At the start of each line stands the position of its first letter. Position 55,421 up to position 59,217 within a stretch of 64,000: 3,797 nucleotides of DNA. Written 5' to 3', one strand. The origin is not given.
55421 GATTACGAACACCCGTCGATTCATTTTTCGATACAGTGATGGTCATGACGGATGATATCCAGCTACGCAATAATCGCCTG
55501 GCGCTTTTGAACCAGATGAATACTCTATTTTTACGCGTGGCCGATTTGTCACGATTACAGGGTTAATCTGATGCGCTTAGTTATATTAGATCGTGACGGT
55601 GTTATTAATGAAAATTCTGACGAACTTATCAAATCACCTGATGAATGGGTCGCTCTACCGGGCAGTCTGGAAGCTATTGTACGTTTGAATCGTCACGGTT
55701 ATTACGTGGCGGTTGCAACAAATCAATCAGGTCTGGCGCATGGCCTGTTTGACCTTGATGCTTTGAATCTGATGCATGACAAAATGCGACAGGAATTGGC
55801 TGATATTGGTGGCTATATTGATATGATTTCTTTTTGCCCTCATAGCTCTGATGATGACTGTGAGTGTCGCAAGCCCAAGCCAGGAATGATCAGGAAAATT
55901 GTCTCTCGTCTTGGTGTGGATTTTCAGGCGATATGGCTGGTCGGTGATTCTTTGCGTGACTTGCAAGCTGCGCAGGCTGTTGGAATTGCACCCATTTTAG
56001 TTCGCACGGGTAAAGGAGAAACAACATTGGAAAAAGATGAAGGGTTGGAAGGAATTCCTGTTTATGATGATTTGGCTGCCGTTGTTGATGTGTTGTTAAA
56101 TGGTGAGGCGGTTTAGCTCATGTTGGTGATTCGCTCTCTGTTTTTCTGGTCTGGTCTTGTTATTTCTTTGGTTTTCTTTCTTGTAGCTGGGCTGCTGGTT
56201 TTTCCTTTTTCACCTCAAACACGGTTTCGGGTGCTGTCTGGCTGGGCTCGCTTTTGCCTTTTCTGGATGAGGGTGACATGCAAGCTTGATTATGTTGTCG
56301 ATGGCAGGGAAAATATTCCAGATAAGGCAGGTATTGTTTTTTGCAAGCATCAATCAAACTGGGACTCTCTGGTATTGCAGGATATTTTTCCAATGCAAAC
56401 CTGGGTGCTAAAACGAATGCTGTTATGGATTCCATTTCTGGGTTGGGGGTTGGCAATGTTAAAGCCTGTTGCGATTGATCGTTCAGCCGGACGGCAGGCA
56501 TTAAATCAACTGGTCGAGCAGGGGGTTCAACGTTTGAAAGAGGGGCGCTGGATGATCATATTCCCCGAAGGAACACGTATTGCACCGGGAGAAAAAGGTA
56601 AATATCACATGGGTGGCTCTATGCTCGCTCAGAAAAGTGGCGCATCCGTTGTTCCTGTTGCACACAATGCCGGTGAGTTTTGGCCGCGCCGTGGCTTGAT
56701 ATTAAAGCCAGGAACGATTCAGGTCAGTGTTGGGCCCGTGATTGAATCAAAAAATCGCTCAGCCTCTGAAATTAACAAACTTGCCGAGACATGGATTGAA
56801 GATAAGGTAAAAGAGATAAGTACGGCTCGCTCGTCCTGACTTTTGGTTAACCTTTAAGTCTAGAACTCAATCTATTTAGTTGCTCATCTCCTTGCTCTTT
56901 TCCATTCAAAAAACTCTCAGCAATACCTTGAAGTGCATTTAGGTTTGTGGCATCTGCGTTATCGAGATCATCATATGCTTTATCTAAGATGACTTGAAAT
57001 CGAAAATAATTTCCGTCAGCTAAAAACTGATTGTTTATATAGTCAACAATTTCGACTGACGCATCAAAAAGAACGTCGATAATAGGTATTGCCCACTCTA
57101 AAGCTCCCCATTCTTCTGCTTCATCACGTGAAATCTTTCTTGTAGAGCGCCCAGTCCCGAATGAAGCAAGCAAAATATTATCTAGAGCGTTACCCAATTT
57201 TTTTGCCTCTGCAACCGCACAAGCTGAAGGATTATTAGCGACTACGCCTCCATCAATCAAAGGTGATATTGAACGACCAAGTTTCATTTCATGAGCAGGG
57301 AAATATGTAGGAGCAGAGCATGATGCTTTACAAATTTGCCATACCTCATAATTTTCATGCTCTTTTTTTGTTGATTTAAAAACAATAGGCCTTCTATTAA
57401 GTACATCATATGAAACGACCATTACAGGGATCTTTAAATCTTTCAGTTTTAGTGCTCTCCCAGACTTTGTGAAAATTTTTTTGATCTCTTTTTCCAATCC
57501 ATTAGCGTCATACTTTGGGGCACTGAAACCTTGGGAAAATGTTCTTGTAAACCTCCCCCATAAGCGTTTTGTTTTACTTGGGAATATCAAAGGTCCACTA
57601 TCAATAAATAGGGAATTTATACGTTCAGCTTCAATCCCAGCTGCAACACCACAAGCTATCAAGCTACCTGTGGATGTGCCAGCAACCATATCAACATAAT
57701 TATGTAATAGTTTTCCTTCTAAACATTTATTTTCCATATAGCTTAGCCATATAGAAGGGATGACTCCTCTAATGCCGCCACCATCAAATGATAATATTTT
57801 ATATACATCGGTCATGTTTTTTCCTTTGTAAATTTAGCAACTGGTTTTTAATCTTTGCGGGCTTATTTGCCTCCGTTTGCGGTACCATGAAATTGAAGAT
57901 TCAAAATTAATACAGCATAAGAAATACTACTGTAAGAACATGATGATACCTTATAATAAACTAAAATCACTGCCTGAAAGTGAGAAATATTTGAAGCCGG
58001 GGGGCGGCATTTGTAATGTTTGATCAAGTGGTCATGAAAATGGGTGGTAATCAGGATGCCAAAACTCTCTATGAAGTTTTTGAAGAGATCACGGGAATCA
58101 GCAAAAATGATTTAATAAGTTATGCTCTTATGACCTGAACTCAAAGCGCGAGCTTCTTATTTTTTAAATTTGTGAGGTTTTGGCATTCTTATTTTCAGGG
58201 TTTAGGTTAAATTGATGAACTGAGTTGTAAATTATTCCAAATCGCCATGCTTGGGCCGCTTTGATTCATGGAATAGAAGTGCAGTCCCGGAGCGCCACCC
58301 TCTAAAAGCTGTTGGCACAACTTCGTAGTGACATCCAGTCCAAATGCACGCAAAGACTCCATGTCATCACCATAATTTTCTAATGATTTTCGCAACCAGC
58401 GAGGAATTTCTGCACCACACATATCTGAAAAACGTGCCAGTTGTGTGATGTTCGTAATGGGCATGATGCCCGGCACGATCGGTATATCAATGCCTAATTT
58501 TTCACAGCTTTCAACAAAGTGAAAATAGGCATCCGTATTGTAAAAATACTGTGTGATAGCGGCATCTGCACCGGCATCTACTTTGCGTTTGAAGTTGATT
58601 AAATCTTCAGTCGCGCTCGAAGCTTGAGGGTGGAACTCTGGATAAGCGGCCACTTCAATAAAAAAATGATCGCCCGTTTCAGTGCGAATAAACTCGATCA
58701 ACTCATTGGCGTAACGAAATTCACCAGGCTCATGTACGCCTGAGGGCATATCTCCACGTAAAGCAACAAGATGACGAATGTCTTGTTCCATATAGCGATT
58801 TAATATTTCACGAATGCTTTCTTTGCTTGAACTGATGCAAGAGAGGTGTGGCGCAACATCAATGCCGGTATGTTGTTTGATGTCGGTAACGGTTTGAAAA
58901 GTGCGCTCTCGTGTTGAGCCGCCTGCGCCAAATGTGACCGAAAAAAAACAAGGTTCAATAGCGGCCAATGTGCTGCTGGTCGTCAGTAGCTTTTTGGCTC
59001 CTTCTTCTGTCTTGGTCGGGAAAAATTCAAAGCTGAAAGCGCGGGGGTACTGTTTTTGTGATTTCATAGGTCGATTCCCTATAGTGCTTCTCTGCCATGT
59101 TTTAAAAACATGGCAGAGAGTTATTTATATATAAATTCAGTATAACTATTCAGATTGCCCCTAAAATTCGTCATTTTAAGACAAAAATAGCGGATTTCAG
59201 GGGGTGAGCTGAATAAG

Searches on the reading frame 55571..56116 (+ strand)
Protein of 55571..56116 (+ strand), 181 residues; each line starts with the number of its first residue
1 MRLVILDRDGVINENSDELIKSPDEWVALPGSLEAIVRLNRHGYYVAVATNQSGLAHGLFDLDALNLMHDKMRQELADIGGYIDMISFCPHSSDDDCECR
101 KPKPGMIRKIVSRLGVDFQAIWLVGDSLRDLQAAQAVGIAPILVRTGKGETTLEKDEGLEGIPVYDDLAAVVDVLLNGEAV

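Call 21: search_protein_families(library=ncbifam, proteins=[window:55571-56116:+], max_evalue=0.001)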
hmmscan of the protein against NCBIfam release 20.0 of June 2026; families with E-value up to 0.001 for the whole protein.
window:55571-56116:+ (181 aa): 24 families
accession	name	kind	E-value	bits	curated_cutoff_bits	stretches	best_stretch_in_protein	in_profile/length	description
NF006506.0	PRK08942.1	equivalog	2.4e-69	232.5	178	1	1-177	3-179/182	D-glycero-beta-D-manno-heptose 1,7-bisphosphate 7-phosphatase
TIGR01656.1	Histidinol-ppas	subfamily_domain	3.5e-45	153.5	84.15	1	3-143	2-145/149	histidinol-phosphate phosphatase domain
TIGR01662.1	HAD-SF-IIIA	subfamily_domain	1.7e-34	118.9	44.6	1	2-146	1-140/141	HAD-IIIA family hydrolase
TIGR00213.1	GmhB_yaeD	subfamily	1.3e-27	96.6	149.6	1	4-152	4-158/176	D-glycero-beta-D-manno-heptose 1,7-bisphosphate 7-phosphatase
NF005264.0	PRK06769.1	equivalog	2.1e-24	86.2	217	1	3-155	6-147/175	HAD-IIIA family hydrolase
NF050049.1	HBPPhtaseGmhB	domain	6.8e-23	81.3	250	1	3-143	5-142/171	D-glycero-alpha-D-manno-heptose-1,7-bisphosphate 7-phosphatase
NF003937.0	PRK05446.1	equivalog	2e-21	76.4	443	1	3-145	5-149/355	bifunctional histidinol-phosphatase/imidazoleglycerol-phosphate dehydratase HisB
TIGR01261.1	hisB_Nterm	equivalog_domain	4.7e-19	68.4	140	1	3-144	3-146/161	histidinol-phosphatase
TIGR01449.2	PGP_bact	equivalog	4.6e-10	39.4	180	1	94-149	134-189/213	phosphoglycolate phosphatase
TIGR01458.1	HAD-SF-IIA-hyp3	hypoth_equivalog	3.7e-09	36.3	175.95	1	77-176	157-255/257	TIGR01458 family HAD-type hydrolase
NF009695.0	PRK13222.1-2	equivalog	6.1e-08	32.4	225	1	93-175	142-222/226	phosphoglycolate phosphatase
TIGR01454.1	AHBA_synth_RP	hypoth_equivalog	1.6e-07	31.2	246.65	1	93-148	123-178/205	AHBA synthesis associated protein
TIGR01460.1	HAD-SF-IIA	subfamily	3.4e-07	30.3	100.15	0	101-147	197-246/246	HAD-IIA family hydrolase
NF009694.0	PRK13222.1-1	equivalog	8.3e-07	28.6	415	1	93-143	159-209/252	phosphoglycolate phosphatase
NF009697.0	PRK13222.1-4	equivalog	1e-06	28.3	327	1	93-143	142-192/232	phosphoglycolate phosphatase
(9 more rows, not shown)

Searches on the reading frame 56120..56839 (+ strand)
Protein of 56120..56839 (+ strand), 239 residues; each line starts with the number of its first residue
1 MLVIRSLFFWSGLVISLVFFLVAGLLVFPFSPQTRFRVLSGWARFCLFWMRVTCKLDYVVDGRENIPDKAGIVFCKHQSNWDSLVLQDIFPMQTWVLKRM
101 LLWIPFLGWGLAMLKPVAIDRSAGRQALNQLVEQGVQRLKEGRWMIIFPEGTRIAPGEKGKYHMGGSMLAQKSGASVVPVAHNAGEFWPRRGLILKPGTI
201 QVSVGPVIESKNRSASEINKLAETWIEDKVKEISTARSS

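Call 21: search_protein_families(library=ncbifam, proteins=[window:56120-56839:+], max_evalue=0.001)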
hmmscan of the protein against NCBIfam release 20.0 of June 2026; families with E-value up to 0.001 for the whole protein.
window:56120-56839:+ (239 aa): 9 families
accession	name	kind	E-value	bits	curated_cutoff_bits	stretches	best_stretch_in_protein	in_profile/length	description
TIGR00530.1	AGP_acyltrn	subfamily_domain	3.8e-22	78.4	102.95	1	59-181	5-128/130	1-acylglycerol-3-phosphate O-acyltransferase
NF010621.0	PRK14014.1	domain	4.5e-10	39.1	186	1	30-120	47-142/301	acetyltransferase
NF058536.1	LPAAT_acyl_YihG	equivalog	8.7e-10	38.3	260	1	9-114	19-131/290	1-acylglycerol-3-phosphate O-acyltransferase, YihG family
NF006386.0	PRK08633.1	equivalog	1.4e-09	36.3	1221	1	43-180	415-549/1147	acyl-[ACP]--phospholipid O-acyltransferase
NF011593.0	PRK15018.1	equivalog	6.1e-09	36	501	1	46-184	47-181/245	1-acylglycerol-3-phosphate O-acyltransferase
NF005291.0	PRK06814.1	equivalog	6.5e-08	30.9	1349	1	22-181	413-562/1140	acyl-[ACP]--phospholipid O-acyltransferase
NF052553.1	LyOrLpactfOlsABRUA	equivalog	2.1e-06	27.1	300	1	5-153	6-147/263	lyso-ornithine lipid O-acyltransferase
NF005959.0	PRK08043.1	equivalog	1.2e-05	23.7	886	1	131-187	86-142/719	bifunctional acyl-ACP--phospholipid O-acyltransferase/long-chain-fatty-acid--ACP ligase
NF052552.1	LyOrLpactfOlsARHOCB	equivalog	0.00055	19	300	1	11-152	35-166/271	lyso-ornithine lipid O-acyltransferase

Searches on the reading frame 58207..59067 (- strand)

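Call 21: search_protein_families(library=ncbifam, proteins=[window:58207-59067:-], max_evalue=0.001)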
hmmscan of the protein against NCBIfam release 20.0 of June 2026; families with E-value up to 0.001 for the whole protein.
window:58207-59067:- (286 aa): 4 families
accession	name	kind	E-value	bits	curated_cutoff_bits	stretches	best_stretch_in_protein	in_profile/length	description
TIGR00676.1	fadh2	equivalog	1.6e-103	345.8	293.7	1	11-281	1-275/275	methylenetetrahydrofolate reductase [NAD(P)H]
NF006950.0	PRK09432.1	equivalog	1.2e-79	267.7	382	1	11-282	25-292/296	methylenetetrahydrofolate reductase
TIGR00677.1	fadh2_euk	equivalog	5.5e-79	265.4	310.05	1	10-282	1-277/281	methylenetetrahydrofolate reductase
NF006396.0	PRK08645.1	equivalog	3.7e-13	48.4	453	1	51-255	363-577/611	bifunctional homocysteine S-methyltransferase/methylenetetrahydrofolate reductase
